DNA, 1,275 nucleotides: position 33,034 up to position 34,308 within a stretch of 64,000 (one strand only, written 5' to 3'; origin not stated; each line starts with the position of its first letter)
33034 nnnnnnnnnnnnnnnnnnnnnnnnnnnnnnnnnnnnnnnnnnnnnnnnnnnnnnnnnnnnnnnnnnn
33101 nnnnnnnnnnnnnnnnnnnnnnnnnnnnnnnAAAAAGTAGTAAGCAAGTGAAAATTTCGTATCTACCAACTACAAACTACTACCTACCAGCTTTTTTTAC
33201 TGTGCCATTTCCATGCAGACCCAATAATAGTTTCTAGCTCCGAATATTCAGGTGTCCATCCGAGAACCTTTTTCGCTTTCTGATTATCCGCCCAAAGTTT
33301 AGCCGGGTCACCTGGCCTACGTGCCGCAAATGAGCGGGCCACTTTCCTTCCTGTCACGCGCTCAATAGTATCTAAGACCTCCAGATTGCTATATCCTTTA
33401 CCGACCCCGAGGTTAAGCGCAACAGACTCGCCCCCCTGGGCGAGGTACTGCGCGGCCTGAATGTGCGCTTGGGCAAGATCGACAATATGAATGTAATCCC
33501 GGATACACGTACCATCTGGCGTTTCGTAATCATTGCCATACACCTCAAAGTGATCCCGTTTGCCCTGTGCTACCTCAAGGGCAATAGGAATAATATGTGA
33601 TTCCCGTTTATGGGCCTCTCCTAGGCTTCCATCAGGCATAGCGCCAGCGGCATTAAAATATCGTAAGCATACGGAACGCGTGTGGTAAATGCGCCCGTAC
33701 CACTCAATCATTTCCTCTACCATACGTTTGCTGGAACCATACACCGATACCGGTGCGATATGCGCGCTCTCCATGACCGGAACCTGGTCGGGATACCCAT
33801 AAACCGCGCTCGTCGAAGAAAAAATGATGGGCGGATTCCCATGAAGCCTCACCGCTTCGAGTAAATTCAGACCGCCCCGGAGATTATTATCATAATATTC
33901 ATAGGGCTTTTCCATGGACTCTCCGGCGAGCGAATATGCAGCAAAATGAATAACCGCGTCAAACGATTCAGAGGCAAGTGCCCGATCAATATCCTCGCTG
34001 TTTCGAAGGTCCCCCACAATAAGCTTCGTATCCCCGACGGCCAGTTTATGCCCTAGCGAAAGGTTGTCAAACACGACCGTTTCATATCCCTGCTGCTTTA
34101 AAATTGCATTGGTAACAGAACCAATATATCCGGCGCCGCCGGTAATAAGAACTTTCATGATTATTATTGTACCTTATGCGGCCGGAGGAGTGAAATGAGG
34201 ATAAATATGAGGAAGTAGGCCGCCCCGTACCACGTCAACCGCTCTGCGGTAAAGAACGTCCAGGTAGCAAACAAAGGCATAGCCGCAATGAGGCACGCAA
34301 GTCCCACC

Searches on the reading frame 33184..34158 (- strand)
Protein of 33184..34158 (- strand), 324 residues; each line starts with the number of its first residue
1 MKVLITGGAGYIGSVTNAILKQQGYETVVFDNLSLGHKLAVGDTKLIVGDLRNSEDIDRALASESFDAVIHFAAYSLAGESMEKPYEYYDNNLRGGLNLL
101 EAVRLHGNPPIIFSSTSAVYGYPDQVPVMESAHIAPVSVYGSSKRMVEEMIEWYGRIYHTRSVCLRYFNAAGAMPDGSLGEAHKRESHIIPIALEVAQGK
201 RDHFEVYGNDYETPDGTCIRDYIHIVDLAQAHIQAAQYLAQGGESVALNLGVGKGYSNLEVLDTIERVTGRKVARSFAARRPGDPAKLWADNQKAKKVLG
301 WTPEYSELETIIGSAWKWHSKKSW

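Call 63: search_protein_families(library=ncbifam, proteins=[window:33184-34158:-], max_evalue=1e-10)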
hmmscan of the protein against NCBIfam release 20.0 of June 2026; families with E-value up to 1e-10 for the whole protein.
window:33184-34158:- (324 aa): 15 families
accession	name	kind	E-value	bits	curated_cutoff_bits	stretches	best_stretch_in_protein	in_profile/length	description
TIGR01179.1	galE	equivalog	3.8e-124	413.8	262.3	1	2-322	1-328/332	UDP-glucose 4-epimerase GalE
NF007956.0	PRK10675.1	subfamily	3e-79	266.6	394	1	1-322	1-332/338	UDP-glucose 4-epimerase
TIGR01181.1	dTDP_gluc_dehyt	equivalog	3.7e-34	118.2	365.1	1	2-324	1-316/321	dTDP-glucose 4,6-dehydratase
TIGR02197.1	heptose_epim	equivalog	1.6e-28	99.8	274.6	1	3-270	1-261/316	ADP-glyceromanno-heptose 6-epimerase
TIGR04180.1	EDH_00030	hypoth_equivalog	3.2e-26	92.1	475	1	3-306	1-297/297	NAD-dependent 4,6-dehydratase LegB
TIGR02622.1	CDP_4_6_dhtase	equivalog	5.8e-19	68.4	278.45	1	2-321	6-332/352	CDP-glucose 4,6-dehydratase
NF043036.1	ErythonDh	equivalog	4.6e-16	58.9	325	1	1-165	1-174/321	D-erythronate dehydrogenase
NF011728.1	PRK15181.1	equivalog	7.4e-16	58.1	760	1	3-320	18-338/348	Vi polysaccharide biosynthesis UDP-N-acetylglucosaminuronic acid C-4 epimerase TviC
NF007490.0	PRK10084.1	subfamily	2.3e-15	56.4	649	1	1-319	1-334/361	dTDP-glucose 4,6-dehydratase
NF042422.1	oxyalk_red_OleD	equivalog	6.5e-15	55.3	580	1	1-120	1-114/329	2-alkyl-3-oxoalkanoate reductase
NF007582.0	PRK10217.1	equivalog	1.9e-14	53.5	698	1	2-306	3-319/355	dTDP-glucose 4,6-dehydratase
NF008360.0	PRK11150.1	equivalog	1.3e-13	50.9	452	1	3-265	2-250/310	ADP-glyceromanno-heptose 6-epimerase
TIGR03466.1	HpnA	hypoth_equivalog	1.7e-13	50.2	367.65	1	1-152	1-153/327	hopanoid-associated sugar epimerase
NF047922.1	GDPFucSynFcl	equivalog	5.6e-12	45.7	500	1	2-321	4-303/308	GDP-L-fucose synthase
NF042423.1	oxyalk_red_Shew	equivalog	2.5e-11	43.2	580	1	2-244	10-229/331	2-alkyl-3-oxoalkanoate reductase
